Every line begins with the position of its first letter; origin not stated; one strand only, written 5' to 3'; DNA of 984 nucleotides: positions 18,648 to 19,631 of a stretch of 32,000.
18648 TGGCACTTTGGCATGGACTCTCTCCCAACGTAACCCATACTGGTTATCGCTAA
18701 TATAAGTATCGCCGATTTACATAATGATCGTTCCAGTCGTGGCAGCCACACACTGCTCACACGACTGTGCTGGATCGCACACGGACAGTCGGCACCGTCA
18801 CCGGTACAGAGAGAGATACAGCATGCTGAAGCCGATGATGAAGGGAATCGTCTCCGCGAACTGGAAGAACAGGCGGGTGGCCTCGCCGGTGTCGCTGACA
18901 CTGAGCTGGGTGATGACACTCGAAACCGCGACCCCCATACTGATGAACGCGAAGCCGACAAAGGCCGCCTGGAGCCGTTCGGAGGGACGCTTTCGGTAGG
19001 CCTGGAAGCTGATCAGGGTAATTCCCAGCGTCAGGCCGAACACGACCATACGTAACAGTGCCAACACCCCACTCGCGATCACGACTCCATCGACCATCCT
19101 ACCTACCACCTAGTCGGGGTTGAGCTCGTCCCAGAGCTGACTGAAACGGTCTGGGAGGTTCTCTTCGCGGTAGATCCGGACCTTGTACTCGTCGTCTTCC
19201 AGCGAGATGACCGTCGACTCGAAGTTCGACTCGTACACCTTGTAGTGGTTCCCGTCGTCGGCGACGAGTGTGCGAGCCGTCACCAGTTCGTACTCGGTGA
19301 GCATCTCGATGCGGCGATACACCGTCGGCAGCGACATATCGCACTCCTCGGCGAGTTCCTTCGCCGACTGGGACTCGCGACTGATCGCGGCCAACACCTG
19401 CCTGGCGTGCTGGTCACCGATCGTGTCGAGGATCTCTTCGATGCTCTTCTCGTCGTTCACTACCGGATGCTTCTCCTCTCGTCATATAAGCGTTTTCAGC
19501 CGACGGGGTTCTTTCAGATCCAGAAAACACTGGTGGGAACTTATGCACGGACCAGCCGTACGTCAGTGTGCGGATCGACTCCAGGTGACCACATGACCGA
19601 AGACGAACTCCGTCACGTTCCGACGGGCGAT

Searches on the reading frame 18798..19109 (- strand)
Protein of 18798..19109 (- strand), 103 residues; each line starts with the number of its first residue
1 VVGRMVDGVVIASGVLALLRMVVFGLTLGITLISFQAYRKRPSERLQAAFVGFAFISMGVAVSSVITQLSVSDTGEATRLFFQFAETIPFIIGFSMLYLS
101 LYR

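Call 61: search_protein_families(library=pfam, proteins=[window:18798-19109:-])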
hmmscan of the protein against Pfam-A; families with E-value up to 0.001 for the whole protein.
window:18798-19109:- (103 aa): 1 family
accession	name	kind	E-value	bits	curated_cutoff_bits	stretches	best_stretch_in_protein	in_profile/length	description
PF24365.1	DUF7521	-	1.5e-09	38.5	27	1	18-102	3-82/82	Family of unknown function (DUF7521)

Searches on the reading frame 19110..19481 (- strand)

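Call 14: search_protein_families(library=pfam, proteins=[window:19110-19481:-])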
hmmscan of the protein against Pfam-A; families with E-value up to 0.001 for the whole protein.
window:19110-19481:- (123 aa): 7 families
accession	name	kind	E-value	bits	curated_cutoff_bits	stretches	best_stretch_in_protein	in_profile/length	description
PF12840.13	HTH_20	-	7.1e-10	39.2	27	1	23-68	3-49/51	Helix-turn-helix domain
PF25213.1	HVO_A0261_N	-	4.9e-08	33.2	35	1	19-70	6-57/86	HVO_A0261 N-terminal domain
PF13412.12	HTH_24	-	1.7e-06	28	21.9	1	26-67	5-47/48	Winged helix-turn-helix DNA-binding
PF09339.16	HTH_IclR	-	2e-05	24.7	22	1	28-68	7-49/52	IclR helix-turn-helix domain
PF24270.1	HTH_Cmi2_C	-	0.00052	20.7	27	1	14-69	64-120/125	Cmi2, C-terminal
PF09824.15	ArsR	-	0.00067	19.8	28.6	1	8-93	1-84/159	ArsR transcriptional regulator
PF01022.26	HTH_5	-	0.00079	19.7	22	0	25-68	3-46/47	Bacterial regulatory protein, arsR family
